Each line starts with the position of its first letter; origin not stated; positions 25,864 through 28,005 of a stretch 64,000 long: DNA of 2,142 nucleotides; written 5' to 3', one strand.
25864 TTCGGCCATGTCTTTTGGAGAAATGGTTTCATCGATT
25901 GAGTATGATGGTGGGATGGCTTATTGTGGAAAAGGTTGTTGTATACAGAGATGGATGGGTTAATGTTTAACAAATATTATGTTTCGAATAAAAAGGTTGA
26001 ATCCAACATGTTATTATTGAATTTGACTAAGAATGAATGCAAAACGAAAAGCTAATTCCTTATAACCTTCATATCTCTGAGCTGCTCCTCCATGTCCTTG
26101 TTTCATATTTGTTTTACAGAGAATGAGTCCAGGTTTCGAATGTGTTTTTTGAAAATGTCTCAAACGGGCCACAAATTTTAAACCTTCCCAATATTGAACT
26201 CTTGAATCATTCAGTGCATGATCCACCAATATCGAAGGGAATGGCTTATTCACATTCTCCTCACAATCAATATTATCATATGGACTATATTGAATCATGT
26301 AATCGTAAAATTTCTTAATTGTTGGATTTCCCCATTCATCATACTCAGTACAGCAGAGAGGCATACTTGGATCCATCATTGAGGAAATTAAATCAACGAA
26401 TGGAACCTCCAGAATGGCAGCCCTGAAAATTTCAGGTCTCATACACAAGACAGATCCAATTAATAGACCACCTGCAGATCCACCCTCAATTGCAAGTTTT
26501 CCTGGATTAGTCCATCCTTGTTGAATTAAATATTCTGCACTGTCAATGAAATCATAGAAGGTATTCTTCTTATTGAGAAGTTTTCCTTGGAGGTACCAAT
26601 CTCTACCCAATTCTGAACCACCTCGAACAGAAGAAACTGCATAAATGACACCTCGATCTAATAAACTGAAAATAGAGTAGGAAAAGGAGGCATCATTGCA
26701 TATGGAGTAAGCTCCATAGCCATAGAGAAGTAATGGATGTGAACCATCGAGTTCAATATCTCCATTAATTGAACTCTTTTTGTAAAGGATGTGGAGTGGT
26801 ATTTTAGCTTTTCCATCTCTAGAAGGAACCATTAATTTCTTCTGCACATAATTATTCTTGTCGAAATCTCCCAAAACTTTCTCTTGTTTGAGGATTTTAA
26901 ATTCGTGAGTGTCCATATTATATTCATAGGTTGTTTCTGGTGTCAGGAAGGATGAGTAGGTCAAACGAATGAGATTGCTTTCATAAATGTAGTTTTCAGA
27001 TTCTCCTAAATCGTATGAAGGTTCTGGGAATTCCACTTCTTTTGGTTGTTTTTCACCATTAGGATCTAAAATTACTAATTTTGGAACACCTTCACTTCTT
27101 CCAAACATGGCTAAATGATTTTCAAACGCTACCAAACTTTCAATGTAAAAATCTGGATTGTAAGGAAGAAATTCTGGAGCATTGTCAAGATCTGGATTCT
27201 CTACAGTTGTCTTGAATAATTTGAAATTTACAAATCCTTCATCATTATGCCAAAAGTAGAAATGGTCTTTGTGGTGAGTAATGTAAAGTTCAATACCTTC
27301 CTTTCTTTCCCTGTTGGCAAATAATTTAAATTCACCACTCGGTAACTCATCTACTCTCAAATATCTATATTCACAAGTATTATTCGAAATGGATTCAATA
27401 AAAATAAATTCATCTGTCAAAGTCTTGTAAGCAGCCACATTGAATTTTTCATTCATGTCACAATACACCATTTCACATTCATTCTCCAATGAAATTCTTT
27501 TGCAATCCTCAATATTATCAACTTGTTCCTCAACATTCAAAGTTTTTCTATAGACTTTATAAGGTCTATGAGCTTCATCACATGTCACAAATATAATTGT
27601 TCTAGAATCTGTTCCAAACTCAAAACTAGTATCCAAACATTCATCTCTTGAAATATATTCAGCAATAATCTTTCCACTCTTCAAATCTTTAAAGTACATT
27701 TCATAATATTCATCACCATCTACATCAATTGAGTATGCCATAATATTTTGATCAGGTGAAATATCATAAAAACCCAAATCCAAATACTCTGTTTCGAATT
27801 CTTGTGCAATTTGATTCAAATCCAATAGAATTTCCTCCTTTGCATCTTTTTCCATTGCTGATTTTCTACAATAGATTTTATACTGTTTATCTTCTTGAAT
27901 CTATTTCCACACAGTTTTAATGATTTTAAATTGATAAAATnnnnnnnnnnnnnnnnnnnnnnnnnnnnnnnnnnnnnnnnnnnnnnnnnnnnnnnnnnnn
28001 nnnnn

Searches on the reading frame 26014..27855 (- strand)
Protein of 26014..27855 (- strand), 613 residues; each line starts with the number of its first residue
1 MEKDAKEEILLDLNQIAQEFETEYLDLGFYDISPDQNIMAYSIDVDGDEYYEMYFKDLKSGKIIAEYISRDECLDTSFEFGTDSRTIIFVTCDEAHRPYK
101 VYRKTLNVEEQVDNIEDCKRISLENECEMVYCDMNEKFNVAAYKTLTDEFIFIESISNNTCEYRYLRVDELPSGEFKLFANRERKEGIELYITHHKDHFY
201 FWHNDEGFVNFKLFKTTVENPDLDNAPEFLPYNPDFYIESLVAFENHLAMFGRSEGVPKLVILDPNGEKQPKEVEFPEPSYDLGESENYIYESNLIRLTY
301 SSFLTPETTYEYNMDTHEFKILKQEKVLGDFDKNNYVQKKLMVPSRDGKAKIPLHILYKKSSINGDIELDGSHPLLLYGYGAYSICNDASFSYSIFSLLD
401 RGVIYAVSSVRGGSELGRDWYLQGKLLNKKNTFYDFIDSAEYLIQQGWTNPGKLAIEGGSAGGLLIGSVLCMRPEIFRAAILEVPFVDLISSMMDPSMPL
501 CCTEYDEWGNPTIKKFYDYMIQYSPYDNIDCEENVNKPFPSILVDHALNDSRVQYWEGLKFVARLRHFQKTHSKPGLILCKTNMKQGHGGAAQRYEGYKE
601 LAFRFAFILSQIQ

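Call 8: search_protein_families(library=pfam, proteins=[window:26014-27855:-])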
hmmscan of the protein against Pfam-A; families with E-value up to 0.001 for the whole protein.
window:26014-27855:- (613 aa): 2 families
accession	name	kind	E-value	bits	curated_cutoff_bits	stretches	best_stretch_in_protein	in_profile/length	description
PF00326.27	Peptidase_S9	-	1.2e-54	185.5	22.6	1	390-612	2-210/213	Prolyl oligopeptidase family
PF02897.21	Peptidase_S9_N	-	8.9e-43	147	24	1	4-324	104-413/414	Prolyl oligopeptidase, N-terminal beta-propeller domain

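Call 9: find_homologous_proteins(query=window:26014-27855:-, max_evalue=1e-30)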
Query window:26014-27855:- (613 aa): 7219 proteins with E <= 1e-30 among 8000 candidates; the best 120 are listed.
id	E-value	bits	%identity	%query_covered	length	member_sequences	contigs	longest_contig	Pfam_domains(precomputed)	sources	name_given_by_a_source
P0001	0.0e+0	1417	99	100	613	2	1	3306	PF00326.28,PF02897.22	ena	-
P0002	1.6e-277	940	64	100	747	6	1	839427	PF00326.28,PF02897.22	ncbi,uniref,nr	ncbi:hypothetical protein FDP41_002126 [Naegleria fowleri]|uniref:Prolyl endopeptidase n=1 Tax=Naegl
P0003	4.2e-255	866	61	99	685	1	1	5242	PF00326.28,PF02897.22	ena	-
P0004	6.8e-232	789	56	99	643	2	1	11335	PF00326.28,PF02897.22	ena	-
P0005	4.0e-230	783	55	99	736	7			PF00326.28,PF02897.22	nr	nr:unnamed protein product [Naegleria fowleri]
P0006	9.2e-176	604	46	99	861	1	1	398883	PF00326.28,PF02897.22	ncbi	ncbi:hypothetical protein ABK040_010604 [Willaertia magna]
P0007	4.0e-163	562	43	99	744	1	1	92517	PF00326.28,PF02897.22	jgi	jgi:oligopeptidase B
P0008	4.1e-151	522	42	99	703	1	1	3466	PF00326.28,PF02897.22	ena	-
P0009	8.1e-151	521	42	100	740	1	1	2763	PF00326.28,PF02897.22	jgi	jgi:oligopeptidase B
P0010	1.9e-148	514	42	99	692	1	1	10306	PF00326.28,PF02897.22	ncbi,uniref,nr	ncbi:S9 family peptidase [Leptolyngbya sp. FACHB-36]|uniref:S9 family peptidase n=1 Tax=Leptolyngbya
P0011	3.6e-146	506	43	99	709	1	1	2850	PF00326.28,PF02897.22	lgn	-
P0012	1.0e-145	505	41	100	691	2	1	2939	PF00326.28,PF02897.22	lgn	-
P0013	1.4e-145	504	42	100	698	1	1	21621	PF00326.28,PF02897.22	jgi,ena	-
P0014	9.4e-145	501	43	99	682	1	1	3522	PF00326.28,PF02897.22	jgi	jgi:oligopeptidase B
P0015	9.5e-145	501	43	99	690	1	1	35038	PF00326.28,PF02897.22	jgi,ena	jgi:oligopeptidase B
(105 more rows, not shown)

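Call 19: find_encoding_contigs(protein=P0001, flank=10000, max_places=6)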
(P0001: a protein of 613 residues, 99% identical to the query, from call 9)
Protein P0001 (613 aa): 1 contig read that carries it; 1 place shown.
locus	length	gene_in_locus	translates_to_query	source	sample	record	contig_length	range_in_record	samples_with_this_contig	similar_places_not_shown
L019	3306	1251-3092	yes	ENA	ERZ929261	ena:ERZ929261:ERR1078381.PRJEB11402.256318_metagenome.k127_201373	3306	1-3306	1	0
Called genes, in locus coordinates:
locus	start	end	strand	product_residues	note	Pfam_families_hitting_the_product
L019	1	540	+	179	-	?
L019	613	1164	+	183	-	PF02897:Peptidase_S9_N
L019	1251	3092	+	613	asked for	PF02897:Peptidase_S9_N, PF00326:Peptidase_S9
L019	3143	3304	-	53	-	?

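Call 20: find_encoding_contigs(protein=P0002, flank=10000, max_places=4)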
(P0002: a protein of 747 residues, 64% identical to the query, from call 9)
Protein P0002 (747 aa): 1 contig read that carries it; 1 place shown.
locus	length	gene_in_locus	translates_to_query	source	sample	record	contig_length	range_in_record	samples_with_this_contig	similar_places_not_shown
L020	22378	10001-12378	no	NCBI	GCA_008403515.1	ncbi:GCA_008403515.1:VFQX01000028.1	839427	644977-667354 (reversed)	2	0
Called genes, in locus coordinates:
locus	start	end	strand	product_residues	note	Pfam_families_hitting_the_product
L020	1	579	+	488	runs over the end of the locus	PF00199:Catalase, PF06628:Catalase-rel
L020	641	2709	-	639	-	PF00390:malic, PF03949:Malic_M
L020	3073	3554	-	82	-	-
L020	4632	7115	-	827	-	PF13625:Helicase_C_3, PF00176:SNF2-rel_dom (weak), PF04851:ResIII, PF16203:ERCC3_RAD25_C, PF00271:Helicase_C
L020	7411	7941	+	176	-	PF00160:Pro_isomerase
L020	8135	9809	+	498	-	PF00069:Pkinase, PF07714:PK_Tyr_Ser-Thr, PF00069:Pkinase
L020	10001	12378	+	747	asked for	PF02897:Peptidase_S9_N, PF00326:Peptidase_S9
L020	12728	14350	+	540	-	-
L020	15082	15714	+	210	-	-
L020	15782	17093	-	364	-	PF00149:Metallophos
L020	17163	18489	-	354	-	PF13475:DUF4116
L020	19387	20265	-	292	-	-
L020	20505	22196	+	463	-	PF02535:Zip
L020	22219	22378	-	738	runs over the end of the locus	PF00149:Metallophos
